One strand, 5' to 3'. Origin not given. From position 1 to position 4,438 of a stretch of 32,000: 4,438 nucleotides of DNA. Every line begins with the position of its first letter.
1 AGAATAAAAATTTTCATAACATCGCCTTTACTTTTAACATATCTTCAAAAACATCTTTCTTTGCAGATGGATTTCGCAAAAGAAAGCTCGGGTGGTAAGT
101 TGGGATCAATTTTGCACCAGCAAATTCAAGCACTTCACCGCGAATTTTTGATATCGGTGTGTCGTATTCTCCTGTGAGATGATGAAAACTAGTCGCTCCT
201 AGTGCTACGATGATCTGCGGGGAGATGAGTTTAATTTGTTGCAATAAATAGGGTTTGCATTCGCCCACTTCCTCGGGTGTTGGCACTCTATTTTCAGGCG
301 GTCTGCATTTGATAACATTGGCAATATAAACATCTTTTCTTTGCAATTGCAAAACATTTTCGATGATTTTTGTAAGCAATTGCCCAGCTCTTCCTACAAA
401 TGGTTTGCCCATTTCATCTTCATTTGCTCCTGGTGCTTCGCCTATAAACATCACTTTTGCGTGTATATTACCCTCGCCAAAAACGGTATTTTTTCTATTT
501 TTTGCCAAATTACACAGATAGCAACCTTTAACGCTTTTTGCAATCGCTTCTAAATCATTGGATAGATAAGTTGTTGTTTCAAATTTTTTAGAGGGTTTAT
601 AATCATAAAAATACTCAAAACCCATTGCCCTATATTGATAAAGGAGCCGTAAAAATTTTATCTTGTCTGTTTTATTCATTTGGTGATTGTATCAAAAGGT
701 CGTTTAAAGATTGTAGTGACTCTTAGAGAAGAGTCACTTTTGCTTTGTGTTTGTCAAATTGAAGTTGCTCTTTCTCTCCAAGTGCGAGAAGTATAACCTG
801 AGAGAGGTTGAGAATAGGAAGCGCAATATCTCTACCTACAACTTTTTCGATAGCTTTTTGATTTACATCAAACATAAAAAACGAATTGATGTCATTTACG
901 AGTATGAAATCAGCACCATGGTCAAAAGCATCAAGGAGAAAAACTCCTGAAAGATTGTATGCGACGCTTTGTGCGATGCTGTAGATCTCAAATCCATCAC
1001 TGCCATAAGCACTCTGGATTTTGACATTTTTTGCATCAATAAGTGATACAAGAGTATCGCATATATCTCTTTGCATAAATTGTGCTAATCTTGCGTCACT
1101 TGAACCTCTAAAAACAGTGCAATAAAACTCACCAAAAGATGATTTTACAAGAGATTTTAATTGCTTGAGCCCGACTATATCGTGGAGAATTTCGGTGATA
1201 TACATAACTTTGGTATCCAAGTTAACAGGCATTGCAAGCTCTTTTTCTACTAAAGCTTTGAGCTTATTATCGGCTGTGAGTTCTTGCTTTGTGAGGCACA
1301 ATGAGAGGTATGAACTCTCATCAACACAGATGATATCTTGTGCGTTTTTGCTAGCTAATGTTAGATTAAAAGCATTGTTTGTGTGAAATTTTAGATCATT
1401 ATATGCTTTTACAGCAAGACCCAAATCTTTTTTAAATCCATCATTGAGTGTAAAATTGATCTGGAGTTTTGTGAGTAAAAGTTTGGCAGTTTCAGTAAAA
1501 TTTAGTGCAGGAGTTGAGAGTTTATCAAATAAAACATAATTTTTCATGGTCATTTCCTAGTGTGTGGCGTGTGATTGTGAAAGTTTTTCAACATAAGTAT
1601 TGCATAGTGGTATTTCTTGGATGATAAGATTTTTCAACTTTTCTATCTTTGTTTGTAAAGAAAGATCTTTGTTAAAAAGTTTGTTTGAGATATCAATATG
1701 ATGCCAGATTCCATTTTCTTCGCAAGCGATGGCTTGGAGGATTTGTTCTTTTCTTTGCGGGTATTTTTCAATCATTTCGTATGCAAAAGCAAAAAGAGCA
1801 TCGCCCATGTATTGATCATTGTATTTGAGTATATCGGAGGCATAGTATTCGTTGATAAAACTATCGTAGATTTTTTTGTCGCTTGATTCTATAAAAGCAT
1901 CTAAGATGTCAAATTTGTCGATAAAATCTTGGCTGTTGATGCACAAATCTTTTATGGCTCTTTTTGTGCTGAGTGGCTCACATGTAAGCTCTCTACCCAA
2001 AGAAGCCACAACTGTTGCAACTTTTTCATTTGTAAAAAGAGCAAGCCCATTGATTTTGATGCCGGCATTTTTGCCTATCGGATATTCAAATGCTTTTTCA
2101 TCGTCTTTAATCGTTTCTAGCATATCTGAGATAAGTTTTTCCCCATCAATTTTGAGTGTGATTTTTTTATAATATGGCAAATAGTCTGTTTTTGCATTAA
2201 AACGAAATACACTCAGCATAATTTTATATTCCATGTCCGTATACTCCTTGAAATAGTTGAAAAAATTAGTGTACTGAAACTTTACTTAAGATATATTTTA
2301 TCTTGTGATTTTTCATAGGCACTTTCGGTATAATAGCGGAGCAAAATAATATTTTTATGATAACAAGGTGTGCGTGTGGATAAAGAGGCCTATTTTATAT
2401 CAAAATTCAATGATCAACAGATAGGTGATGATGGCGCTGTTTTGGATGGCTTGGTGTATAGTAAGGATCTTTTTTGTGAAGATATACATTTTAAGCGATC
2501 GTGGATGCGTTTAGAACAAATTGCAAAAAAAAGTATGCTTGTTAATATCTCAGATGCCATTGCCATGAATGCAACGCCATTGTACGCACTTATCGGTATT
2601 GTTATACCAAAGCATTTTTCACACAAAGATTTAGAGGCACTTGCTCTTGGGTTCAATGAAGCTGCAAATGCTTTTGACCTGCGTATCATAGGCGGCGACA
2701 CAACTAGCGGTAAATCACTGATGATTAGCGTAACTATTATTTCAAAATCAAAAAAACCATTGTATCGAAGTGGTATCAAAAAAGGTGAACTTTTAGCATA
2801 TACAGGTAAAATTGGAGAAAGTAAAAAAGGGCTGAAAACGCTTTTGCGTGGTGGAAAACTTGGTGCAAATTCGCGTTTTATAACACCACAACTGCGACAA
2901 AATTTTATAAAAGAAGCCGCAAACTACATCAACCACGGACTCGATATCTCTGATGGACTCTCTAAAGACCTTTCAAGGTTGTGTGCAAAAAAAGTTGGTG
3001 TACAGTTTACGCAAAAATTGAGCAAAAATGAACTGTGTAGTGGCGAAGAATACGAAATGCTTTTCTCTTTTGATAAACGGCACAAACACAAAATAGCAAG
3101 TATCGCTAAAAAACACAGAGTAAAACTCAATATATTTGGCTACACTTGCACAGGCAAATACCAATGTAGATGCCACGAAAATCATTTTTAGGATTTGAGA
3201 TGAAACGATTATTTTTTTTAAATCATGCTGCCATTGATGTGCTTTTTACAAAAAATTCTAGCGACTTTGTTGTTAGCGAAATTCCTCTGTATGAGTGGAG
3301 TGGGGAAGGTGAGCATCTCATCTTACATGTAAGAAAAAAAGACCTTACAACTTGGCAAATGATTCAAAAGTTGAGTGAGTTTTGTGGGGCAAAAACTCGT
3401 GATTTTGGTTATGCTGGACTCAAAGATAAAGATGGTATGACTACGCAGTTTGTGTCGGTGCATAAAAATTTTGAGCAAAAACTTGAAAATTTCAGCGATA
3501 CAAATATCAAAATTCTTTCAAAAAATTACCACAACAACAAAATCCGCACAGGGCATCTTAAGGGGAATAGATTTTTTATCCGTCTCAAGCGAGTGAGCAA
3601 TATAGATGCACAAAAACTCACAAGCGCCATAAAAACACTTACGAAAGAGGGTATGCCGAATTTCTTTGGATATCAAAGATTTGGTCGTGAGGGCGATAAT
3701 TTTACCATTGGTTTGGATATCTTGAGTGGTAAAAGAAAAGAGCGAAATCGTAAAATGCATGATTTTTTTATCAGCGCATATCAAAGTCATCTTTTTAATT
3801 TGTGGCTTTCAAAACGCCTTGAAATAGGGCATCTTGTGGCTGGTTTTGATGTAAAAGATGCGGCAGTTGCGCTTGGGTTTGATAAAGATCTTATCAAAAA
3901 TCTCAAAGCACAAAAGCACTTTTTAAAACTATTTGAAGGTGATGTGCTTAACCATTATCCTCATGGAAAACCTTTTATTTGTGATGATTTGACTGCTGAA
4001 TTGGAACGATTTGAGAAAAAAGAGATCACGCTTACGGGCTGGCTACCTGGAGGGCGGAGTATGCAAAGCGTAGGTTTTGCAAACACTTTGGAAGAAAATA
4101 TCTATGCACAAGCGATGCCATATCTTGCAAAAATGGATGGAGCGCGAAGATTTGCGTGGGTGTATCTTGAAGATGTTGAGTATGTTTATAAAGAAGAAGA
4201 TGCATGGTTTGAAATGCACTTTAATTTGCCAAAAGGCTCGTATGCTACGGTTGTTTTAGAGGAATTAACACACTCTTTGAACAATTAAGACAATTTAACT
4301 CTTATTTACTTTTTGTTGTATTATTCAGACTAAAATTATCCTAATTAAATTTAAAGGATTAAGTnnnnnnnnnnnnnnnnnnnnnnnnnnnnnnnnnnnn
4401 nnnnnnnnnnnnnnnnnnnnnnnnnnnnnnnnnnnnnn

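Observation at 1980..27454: Strongly over-represented, strand-asymmetric word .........(R) (core palindrome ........) dispersed through unrelated genes, an RNA gene and intergenic hairpins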

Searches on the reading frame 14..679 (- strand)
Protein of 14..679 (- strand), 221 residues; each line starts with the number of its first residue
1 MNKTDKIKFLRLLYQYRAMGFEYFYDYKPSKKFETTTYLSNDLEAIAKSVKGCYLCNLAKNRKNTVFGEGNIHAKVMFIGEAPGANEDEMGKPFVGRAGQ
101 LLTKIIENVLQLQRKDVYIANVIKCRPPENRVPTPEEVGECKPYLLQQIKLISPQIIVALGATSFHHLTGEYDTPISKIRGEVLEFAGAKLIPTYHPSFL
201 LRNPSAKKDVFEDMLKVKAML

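Call 24: search_protein_families(library=pfam, proteins=[window:14-679:-])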
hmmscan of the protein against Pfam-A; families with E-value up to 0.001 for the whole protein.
window:14-679:- (221 aa): 1 family
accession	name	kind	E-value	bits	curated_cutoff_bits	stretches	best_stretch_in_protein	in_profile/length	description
PF03167.25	UDG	-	9.7e-39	133.1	24.3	1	67-211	1-133/141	Uracil DNA glycosylase superfamily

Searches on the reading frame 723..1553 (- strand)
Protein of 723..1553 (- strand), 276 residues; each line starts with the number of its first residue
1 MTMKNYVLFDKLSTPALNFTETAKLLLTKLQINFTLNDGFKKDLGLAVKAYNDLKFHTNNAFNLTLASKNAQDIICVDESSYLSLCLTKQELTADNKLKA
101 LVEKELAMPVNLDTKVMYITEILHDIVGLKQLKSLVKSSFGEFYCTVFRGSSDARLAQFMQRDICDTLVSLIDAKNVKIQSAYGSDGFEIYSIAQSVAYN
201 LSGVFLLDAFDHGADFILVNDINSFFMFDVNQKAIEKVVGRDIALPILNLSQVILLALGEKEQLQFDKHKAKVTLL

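Call 23: find_encoding_contigs(protein=window:723-1553:-, flank=10000, max_places=4)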
Protein window:723-1553:- (276 aa): no gene with exactly this product is on record in the collection.

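Call 24: search_protein_families(library=pfam, proteins=[window:723-1553:-])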
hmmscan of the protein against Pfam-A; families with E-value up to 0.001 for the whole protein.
window:723-1553:- (276 aa): 1 family
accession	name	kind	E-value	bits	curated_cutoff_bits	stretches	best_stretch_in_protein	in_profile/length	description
PF22196.1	HdrB-like_C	-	1.4e-17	63.9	33.4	1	191-270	5-87/87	HdrB-like C-terminal domain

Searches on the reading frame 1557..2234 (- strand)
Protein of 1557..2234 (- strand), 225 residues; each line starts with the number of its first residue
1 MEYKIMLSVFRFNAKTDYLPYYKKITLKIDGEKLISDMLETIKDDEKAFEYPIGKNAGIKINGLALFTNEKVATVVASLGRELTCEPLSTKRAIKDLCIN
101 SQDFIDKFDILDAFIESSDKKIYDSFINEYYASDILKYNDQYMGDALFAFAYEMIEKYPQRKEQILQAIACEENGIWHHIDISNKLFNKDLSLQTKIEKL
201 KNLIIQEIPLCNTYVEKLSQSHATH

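Call 24: search_protein_families(library=pfam, proteins=[window:1557-2234:-])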
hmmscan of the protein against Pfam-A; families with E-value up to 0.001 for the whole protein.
window:1557-2234:- (225 aa): 2 families
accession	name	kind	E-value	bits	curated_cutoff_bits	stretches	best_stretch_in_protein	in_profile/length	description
PF18712.6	DUF5644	-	2.3e-12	47.3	25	1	102-206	9-107/109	Family of unknown function (DUF5644)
PF13085.11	Fer2_3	-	0.00023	21.6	27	0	7-105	2-106/107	2Fe-2S iron-sulfur cluster binding domain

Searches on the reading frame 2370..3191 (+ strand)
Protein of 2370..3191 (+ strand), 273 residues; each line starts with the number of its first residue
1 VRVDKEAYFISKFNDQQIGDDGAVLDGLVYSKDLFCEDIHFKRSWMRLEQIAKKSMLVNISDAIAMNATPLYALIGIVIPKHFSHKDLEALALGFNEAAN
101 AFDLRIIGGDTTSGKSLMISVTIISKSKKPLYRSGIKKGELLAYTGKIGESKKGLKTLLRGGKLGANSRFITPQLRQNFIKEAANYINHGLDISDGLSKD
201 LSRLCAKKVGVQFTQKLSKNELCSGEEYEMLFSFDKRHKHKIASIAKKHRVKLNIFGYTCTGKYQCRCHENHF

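Call 24: search_protein_families(library=pfam, proteins=[window:2370-3191:+])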
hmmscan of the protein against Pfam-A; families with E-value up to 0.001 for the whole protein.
window:2370-3191:+ (273 aa): 1 family
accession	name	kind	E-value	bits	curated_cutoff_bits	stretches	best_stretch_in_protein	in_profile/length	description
PF00586.29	AIRS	-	8.6e-20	71.7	24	1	19-124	1-109/112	AIR synthase related protein, N-terminal domain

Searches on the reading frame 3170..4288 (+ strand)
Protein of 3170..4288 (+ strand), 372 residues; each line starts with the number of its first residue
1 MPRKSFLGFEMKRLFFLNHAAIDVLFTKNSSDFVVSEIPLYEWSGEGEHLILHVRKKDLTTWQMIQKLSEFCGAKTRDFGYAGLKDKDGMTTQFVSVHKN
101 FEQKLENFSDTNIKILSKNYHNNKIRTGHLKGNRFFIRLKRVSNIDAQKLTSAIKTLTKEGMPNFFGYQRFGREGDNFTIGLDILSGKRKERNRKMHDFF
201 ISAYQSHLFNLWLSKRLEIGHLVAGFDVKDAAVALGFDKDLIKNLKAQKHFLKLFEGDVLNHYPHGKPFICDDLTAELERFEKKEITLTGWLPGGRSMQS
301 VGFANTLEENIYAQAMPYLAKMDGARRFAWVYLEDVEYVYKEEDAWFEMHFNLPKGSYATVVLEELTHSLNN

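Call 24: search_protein_families(library=pfam, proteins=[window:3170-4288:+])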
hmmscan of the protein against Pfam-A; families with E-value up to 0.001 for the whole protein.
window:3170-4288:+ (372 aa): 1 family
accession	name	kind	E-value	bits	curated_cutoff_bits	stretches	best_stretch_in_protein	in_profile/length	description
PF01142.23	TruD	-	1.9e-61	208.6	27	2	15-190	7-190/412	tRNA pseudouridine synthase D (TruD)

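Call 25: find_encoding_contigs(protein=window:3170-4288:+, flank=10000, max_places=4)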
Protein window:3170-4288:+ (372 aa): no gene with exactly this product is on record in the collection.
